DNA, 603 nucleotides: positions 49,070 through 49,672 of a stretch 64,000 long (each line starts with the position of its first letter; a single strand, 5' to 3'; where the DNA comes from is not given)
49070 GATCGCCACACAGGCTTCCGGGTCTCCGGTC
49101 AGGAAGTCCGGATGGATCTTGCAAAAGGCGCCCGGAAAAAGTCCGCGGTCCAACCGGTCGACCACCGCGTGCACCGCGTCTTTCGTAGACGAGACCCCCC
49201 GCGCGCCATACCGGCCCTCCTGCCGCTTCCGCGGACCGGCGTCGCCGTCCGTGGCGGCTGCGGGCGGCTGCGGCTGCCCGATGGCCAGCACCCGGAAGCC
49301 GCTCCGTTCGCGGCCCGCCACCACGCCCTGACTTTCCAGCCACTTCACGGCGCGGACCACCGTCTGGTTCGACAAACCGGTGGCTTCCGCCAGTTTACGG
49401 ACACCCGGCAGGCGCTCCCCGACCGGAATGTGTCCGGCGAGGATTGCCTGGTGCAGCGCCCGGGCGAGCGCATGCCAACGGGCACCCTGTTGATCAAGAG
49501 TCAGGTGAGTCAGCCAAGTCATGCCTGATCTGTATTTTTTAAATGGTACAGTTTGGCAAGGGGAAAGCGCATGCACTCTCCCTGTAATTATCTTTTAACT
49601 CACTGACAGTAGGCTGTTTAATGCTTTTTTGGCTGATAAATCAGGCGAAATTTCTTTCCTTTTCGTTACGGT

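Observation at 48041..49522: GntR winged-helix DNA-binding domain fused to a PurM (AIR synthase)-type enzyme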

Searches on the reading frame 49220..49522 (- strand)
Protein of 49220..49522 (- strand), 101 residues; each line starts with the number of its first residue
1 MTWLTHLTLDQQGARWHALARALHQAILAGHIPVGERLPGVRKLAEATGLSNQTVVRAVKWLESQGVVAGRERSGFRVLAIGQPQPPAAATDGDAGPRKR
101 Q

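Call 32: search_protein_representatives(protein=window:49220-49522:-)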
Query: 101 residues. Proteins with E-value up to 0.001 (for the whole library): 2388; up to 1e-10: 21; up to 1e-30: 1. The best 150 are listed.
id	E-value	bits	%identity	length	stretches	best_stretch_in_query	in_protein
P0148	5.3e-38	145.6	30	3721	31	18-71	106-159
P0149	7.1e-27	109.9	44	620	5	13-75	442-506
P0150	4.4e-17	78.4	36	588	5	18-68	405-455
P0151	4.3e-16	75.3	44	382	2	20-93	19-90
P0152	5.6e-15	71.7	38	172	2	15-79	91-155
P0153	8.3e-15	71.1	35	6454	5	16-93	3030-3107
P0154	1.1e-14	70.7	28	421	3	24-85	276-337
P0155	4.6e-14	68.8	37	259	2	12-81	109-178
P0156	3.4e-13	66.0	35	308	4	14-88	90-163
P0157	5.9e-13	65.2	34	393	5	19-89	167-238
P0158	6.2e-13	65.1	31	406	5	18-83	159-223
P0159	1.3e-12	64.1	35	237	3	13-78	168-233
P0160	3.7e-12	62.6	37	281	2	18-78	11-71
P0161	4.4e-12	62.4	32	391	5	18-91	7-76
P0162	4.9e-12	62.2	34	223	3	10-78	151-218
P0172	5.6e-10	55.6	40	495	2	26-86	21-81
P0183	2.5e-09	53.6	44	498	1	7-89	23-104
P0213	3.9e-08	49.7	44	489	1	6-92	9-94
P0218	4.5e-08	49.5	39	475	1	4-79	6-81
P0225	7.4e-08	48.8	40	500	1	5-88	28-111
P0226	7.8e-08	48.8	42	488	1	7-90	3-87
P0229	8.1e-08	48.7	49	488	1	14-82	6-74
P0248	1.5e-07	47.9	41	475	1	15-90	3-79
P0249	1.6e-07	47.7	48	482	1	11-81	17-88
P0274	2.7e-07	47.0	42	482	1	8-88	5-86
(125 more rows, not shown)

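Call 33: search_protein_families(library=pfam, proteins=[P0172, P0183, P0213, P0218, P0225, P0226, P0229, P0248, P0249, P0274], max_evalue=0.00001)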
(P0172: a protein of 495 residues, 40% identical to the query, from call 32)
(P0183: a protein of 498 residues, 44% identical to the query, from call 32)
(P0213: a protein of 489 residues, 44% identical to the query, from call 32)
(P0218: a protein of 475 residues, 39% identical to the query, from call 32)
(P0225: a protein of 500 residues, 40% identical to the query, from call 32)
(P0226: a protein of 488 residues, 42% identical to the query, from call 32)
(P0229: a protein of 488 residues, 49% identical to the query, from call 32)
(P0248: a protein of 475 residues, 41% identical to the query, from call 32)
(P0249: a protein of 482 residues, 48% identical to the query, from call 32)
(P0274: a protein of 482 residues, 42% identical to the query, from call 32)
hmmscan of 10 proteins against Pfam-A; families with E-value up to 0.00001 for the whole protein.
P0172 (495 aa): 5 families
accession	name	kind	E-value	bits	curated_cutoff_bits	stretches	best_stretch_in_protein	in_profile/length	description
PF00392.27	GntR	-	8.3e-19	67.5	27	2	95-148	6-59/64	Bacterial regulatory proteins, gntR family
PF13377.12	Peripla_BP_3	-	2e-17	64.2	26.5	1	398-468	70-144/167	Periplasmic binding protein-like domain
PF13545.12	HTH_Crp_2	-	6.9e-08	32.8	27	0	36-66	25-55/70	Crp-like helix-turn-helix domain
PF01047.28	MarR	-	3.2e-07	30.6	24.6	0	116-145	20-49/59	MarR family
PF25213.1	HVO_A0261_N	-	2.1e-06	27.9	35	0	117-152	28-63/86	HVO_A0261 N-terminal domain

P0183 (498 aa): 2 families
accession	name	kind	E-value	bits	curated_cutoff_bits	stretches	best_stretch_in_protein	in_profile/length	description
PF00155.27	Aminotran_1_2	-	2e-23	83.6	19.7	1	157-425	18-298/361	Aminotransferase class I and II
PF00392.27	GntR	-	4.7e-15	55.4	27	1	32-94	2-64/64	Bacterial regulatory proteins, gntR family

P0213 (489 aa): 3 families
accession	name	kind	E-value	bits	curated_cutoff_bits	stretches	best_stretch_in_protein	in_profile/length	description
PF00392.27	GntR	-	1.2e-17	63.8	27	1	19-81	2-64/64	Bacterial regulatory proteins, gntR family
PF00155.27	Aminotran_1_2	-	7.9e-14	52.1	19.7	1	129-477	17-360/361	Aminotransferase class I and II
PF13545.12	HTH_Crp_2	-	3.2e-06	27.5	27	1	45-81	26-61/70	Crp-like helix-turn-helix domain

P0218 (475 aa): 2 families
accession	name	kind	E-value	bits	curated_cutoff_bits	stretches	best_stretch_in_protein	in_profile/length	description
PF00155.27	Aminotran_1_2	-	8.3e-25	88.2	19.7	1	152-431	43-331/361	Aminotransferase class I and II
PF00392.27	GntR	-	5.2e-17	61.7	27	1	17-80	1-64/64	Bacterial regulatory proteins, gntR family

P0225 (500 aa): 2 families
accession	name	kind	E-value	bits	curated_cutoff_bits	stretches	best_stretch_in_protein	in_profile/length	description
PF00155.27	Aminotran_1_2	-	1.2e-22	81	19.7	1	163-442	23-313/361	Aminotransferase class I and II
PF00392.27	GntR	-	3.5e-15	55.8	27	1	39-101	2-64/64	Bacterial regulatory proteins, gntR family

P0226 (488 aa): 2 families
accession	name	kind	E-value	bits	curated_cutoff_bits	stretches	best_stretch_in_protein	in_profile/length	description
PF00155.27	Aminotran_1_2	-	1.9e-21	77.1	19.7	1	130-443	17-338/361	Aminotransferase class I and II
PF00392.27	GntR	-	6.8e-14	51.7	27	1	11-74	1-64/64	Bacterial regulatory proteins, gntR family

P0229 (488 aa): 3 families
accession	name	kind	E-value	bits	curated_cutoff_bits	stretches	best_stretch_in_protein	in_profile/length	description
PF00155.27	Aminotran_1_2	-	3.9e-27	95.8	19.7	1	153-444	44-343/361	Aminotransferase class I and II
PF00392.27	GntR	-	1.9e-16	59.9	27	1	8-70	2-64/64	Bacterial regulatory proteins, gntR family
PF12897.13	Asp_aminotransf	-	3.6e-07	29.8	27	1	200-288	127-216/421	Aspartate amino-transferase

P0248 (475 aa): 2 families
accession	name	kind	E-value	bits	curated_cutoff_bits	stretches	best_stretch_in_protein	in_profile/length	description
PF00155.27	Aminotran_1_2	-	4.6e-16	59.4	19.7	1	144-440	38-341/361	Aminotransferase class I and II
PF00392.27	GntR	-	3.5e-13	49.5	27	1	5-66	3-64/64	Bacterial regulatory proteins, gntR family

P0249 (482 aa): 2 families
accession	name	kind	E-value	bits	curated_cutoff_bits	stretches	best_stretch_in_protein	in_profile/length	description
PF00155.27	Aminotran_1_2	-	2e-26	93.5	19.7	1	152-412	37-311/361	Aminotransferase class I and II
PF00392.27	GntR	-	2e-18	66.2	27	1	25-85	4-64/64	Bacterial regulatory proteins, gntR family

P0274 (482 aa): 2 families
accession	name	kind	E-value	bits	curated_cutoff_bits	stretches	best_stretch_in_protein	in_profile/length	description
PF00155.27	Aminotran_1_2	-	2.1e-31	109.9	19.7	1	151-454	39-346/361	Aminotransferase class I and II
PF00392.27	GntR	-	5.1e-16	58.5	27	1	13-72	2-61/64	Bacterial regulatory proteins, gntR family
